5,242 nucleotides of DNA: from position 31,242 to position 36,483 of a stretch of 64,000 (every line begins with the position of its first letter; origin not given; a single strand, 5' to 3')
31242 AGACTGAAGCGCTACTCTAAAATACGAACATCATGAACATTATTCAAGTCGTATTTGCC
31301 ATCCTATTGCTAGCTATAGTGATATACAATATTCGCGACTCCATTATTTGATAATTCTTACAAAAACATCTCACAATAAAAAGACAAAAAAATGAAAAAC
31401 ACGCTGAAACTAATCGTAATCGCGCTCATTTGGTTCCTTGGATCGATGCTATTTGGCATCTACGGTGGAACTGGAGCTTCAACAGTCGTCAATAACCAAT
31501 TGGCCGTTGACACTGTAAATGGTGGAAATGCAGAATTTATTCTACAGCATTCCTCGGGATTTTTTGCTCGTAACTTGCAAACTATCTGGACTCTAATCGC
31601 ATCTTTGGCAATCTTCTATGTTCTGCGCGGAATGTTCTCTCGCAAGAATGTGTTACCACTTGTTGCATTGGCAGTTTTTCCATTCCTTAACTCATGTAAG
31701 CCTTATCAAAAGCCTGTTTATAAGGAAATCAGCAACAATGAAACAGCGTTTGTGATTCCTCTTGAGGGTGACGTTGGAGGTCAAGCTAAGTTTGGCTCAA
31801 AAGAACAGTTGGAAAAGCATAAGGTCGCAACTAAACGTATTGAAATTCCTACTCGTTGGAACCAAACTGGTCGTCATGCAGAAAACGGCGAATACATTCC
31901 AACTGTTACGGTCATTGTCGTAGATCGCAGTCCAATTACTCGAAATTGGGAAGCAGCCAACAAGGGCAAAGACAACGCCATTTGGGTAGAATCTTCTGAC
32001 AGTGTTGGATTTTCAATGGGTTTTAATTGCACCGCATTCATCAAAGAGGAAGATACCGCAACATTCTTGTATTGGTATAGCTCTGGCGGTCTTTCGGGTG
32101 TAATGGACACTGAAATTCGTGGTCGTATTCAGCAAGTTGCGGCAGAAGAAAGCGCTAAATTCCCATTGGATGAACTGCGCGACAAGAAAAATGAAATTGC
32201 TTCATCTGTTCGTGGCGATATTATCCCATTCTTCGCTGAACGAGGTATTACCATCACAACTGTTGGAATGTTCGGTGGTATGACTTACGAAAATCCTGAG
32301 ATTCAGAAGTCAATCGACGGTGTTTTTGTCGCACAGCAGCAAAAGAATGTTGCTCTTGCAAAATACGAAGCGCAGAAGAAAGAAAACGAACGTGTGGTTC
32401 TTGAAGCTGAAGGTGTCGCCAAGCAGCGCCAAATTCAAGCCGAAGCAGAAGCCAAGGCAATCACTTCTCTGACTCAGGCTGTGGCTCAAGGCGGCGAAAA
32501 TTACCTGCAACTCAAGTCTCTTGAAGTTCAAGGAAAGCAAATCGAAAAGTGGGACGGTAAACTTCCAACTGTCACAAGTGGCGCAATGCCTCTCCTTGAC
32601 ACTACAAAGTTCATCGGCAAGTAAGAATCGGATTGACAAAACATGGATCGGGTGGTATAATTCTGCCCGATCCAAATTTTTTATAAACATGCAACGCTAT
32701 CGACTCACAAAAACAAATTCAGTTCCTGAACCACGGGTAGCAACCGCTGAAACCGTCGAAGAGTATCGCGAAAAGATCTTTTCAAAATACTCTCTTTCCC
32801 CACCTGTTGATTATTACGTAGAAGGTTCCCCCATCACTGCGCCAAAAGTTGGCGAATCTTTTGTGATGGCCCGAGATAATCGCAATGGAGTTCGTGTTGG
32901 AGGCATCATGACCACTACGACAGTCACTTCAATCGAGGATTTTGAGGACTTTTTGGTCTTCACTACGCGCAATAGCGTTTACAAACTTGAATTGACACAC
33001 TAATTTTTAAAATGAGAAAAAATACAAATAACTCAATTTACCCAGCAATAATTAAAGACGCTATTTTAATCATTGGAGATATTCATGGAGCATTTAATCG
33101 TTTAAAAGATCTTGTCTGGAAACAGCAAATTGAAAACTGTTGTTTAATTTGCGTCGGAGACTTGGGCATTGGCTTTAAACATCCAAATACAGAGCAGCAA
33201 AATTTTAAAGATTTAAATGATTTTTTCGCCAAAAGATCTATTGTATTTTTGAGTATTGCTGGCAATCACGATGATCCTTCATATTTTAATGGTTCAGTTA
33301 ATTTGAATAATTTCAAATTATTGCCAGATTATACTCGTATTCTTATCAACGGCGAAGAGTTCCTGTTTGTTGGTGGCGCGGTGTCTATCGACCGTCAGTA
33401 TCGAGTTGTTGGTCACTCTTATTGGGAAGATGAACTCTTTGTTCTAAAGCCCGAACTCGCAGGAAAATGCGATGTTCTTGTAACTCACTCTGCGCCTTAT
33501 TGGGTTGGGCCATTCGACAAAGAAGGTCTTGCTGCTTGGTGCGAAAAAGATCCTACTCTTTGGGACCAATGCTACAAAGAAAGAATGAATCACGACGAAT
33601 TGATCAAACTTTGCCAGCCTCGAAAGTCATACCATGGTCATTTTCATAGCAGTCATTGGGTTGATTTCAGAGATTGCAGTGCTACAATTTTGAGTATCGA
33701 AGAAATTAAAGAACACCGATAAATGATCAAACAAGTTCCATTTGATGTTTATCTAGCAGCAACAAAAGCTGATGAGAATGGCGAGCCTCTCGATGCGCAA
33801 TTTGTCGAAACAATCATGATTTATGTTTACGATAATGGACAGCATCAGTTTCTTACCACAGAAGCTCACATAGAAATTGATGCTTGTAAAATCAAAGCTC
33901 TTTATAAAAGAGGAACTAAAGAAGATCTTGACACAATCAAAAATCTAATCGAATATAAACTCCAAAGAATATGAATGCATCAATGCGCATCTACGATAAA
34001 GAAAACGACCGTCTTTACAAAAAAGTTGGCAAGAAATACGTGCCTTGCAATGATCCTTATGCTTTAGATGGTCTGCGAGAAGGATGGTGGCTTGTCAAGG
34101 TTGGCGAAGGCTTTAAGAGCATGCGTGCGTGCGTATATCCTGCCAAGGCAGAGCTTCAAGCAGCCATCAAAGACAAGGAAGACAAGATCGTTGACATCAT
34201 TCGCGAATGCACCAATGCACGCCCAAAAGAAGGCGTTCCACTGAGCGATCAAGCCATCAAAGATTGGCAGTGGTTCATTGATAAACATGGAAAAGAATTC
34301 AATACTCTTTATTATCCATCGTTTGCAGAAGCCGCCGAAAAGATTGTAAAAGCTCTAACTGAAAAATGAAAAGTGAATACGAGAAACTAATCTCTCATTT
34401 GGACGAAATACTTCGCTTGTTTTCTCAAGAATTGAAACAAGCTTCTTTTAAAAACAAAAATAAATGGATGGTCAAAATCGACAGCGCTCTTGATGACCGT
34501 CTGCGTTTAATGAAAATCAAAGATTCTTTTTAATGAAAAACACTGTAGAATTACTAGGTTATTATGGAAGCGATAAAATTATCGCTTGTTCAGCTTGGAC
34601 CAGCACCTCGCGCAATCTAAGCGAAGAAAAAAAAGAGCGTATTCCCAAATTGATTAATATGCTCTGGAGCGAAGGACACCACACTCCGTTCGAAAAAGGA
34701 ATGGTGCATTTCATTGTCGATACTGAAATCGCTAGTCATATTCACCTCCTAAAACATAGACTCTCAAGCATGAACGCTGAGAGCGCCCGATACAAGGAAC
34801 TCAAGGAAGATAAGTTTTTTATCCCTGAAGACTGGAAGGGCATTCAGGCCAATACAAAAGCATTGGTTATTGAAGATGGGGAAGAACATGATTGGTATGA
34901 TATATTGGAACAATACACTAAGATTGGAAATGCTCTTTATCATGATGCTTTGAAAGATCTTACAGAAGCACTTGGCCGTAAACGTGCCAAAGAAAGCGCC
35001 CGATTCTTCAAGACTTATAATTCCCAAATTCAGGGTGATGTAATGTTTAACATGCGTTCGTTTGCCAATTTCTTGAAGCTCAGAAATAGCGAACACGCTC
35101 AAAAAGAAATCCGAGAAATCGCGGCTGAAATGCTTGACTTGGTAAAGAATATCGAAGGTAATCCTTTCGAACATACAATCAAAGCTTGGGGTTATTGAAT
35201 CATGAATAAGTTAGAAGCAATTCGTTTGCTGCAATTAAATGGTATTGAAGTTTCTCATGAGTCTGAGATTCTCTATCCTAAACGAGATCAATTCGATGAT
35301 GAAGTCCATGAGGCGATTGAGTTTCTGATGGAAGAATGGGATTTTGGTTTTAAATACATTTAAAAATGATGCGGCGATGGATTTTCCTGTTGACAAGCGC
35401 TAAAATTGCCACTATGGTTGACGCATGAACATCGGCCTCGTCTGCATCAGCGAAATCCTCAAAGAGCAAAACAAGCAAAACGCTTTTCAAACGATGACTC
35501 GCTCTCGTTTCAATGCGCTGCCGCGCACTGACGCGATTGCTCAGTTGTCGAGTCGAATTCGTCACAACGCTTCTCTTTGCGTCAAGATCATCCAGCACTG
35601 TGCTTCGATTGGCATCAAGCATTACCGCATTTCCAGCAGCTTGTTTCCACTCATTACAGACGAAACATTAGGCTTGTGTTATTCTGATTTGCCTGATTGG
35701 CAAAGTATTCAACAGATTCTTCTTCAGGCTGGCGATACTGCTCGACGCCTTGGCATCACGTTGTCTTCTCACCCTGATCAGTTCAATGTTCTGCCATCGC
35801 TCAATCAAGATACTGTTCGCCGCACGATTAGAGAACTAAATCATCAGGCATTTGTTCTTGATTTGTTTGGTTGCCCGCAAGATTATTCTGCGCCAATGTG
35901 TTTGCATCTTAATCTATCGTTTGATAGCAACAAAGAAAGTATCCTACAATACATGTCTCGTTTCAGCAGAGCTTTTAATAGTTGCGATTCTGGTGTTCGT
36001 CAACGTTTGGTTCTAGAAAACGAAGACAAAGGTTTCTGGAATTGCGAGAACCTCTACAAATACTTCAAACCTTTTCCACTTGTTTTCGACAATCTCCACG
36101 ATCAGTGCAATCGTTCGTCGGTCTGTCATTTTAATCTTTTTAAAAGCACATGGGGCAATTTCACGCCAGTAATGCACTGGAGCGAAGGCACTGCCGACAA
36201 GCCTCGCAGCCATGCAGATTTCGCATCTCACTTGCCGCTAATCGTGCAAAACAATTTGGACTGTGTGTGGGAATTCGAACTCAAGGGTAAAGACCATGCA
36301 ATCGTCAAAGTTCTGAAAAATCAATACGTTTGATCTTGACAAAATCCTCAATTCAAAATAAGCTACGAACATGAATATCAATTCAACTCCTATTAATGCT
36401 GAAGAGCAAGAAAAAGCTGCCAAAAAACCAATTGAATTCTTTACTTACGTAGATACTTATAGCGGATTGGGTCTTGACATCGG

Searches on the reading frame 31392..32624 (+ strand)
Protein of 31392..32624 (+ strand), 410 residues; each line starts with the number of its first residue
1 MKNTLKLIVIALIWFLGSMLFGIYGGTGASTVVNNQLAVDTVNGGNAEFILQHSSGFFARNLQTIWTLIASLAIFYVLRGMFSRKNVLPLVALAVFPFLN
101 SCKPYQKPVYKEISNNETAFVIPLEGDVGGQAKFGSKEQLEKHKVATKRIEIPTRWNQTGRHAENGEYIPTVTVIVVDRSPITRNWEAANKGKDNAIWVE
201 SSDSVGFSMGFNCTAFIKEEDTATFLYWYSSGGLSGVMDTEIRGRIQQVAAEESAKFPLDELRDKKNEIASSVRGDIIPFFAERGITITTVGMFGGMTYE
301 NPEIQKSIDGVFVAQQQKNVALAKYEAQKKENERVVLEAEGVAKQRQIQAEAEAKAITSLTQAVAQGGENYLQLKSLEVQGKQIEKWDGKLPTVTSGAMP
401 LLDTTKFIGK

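Call 16: search_protein_families(library=phrogs, proteins=[window:31392-32624:+], max_evalue=0.001)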
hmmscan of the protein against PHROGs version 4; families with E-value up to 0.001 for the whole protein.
window:31392-32624:+ (410 aa): 1 family
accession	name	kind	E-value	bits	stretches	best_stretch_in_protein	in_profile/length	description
phrog_200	-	other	4.6e-22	79.6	1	196-404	156-359/379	lipoprotein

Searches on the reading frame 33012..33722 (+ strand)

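Call 17: search_protein_families(library=phrogs, proteins=[window:33012-33722:+], max_evalue=0.001)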
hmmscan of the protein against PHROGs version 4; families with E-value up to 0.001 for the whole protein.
window:33012-33722:+ (236 aa): 2 families
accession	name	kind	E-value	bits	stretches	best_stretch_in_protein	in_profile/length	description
phrog_1649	-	other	1.4e-22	80.8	1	14-222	34-262/308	metallo-phosphoesterase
phrog_246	-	other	2.8e-06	27.6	1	16-88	176-242/417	NinI-like serine-threonine phosphatase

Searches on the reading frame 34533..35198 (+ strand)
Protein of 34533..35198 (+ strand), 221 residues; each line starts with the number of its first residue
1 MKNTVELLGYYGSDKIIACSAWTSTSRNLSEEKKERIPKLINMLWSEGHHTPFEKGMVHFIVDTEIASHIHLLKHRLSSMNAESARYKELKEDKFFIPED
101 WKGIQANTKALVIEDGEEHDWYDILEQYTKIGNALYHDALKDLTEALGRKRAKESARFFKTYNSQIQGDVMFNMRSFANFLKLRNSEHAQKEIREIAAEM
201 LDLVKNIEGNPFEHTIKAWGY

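Call 17: search_protein_families(library=phrogs, proteins=[window:34533-35198:+], max_evalue=0.001)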
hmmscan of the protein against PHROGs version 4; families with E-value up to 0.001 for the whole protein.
window:34533-35198:+ (221 aa): 2 families
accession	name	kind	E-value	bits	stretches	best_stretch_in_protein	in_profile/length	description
phrog_85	-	DNA, RNA and nucleotide metabolism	3e-36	126.3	1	1-213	371-581/866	thymidylate synthase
phrog_10644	-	DNA, RNA and nucleotide metabolism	4.2e-06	28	1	63-206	6-146/160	thymidylate synthase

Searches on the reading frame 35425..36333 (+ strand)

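Call 16: search_protein_families(library=phrogs, proteins=[window:35425-36333:+], max_evalue=0.001)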
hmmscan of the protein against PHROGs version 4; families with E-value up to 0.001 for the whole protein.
window:35425-36333:+ (302 aa): 1 family
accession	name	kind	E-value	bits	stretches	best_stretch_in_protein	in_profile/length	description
phrog_8420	-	DNA, RNA and nucleotide metabolism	4.3e-37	128.8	1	2-300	2-307/309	endonuclease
